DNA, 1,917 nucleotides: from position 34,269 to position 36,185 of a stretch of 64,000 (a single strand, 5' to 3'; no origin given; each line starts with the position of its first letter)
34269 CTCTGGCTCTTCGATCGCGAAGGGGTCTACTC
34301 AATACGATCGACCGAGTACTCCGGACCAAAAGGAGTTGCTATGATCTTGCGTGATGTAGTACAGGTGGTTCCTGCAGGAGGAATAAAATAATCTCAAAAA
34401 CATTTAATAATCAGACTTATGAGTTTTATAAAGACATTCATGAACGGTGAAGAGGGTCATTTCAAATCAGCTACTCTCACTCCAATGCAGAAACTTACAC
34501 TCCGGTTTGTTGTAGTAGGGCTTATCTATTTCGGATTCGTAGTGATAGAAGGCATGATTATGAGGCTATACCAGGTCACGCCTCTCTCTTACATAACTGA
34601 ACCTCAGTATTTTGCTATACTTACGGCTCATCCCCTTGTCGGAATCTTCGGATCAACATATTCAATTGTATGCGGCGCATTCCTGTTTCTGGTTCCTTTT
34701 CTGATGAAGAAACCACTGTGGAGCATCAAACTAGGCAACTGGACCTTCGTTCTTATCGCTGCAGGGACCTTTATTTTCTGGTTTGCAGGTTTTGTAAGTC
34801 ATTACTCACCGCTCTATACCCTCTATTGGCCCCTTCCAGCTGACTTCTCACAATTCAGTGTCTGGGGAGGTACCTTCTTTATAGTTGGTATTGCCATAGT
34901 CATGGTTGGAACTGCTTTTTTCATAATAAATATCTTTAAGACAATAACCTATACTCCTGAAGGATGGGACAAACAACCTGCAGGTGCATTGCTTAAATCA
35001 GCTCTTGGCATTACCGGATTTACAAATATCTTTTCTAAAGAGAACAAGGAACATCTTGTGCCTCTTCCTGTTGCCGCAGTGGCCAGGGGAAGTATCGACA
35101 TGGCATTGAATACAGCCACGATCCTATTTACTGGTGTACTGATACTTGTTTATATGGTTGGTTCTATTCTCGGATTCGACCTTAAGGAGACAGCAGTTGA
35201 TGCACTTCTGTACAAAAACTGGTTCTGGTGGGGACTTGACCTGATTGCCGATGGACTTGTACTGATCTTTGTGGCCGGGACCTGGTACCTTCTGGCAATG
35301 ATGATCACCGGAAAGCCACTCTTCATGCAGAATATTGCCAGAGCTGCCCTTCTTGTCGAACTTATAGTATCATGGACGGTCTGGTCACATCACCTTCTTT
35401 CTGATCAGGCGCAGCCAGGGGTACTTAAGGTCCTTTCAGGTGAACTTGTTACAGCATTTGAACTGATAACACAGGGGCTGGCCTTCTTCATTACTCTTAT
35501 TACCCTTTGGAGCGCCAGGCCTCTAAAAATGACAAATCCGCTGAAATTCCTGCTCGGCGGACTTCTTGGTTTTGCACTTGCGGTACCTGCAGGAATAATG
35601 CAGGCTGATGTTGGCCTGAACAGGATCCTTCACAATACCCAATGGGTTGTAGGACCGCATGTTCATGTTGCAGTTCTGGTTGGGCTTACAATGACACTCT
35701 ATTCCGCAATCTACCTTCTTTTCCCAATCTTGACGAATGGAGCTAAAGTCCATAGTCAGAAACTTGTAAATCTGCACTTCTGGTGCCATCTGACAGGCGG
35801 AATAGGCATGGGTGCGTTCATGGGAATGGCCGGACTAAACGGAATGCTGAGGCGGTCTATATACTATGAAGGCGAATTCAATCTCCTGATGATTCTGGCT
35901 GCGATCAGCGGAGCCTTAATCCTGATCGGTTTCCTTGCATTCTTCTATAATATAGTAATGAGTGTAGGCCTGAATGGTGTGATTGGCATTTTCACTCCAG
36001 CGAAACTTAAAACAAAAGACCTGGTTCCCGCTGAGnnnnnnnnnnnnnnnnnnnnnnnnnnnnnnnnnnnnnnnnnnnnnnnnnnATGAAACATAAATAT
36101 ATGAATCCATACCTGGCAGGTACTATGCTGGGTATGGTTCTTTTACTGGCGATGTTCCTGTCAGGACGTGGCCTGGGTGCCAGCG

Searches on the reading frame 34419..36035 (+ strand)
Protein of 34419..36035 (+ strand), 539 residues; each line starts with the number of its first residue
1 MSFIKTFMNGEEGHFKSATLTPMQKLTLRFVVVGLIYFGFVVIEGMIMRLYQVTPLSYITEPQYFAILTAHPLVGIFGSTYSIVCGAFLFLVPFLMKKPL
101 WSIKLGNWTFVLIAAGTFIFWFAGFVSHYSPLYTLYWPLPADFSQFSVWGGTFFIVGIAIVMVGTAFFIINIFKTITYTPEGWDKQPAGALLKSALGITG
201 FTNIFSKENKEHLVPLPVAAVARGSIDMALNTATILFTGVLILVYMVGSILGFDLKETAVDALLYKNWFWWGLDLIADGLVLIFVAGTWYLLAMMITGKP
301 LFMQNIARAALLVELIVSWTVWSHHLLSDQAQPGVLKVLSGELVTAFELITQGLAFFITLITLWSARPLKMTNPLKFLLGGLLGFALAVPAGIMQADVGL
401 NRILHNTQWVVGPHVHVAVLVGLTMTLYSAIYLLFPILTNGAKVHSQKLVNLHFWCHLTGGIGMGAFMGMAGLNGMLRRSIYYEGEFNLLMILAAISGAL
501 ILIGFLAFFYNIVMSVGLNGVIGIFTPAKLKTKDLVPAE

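Call 97: search_protein_families(library=pfam, proteins=[window:34419-36035:+], max_evalue=0.0001)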
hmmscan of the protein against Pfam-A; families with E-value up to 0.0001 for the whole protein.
window:34419-36035:+ (539 aa): 1 family
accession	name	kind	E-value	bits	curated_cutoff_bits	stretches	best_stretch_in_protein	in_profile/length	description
PF00115.25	COX1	-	1.5e-55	189.3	34.8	1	26-499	2-435/436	Cytochrome C and Quinol oxidase polypeptide I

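Call 98: search_protein_families(library=ncbifam, proteins=[window:34419-36035:+], max_evalue=0.0001)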
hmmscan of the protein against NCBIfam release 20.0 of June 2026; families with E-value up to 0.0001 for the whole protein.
window:34419-36035:+ (539 aa): 3 families
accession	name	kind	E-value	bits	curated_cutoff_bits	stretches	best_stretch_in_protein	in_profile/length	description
TIGR02891.1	CtaD_CoxA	equivalog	1.1e-28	100.2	670.75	1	228-516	188-469/504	cytochrome c oxidase subunit I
TIGR00780.1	ccoN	equivalog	3.7e-14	52.5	583.15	1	236-516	173-458/474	cytochrome-c oxidase, cbb3-type subunit I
NF041075.1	quin_ox_SoxB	equivalog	2.8e-09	36.5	700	1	243-514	182-452/468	proton pump complex quinol oxidase subunit SoxB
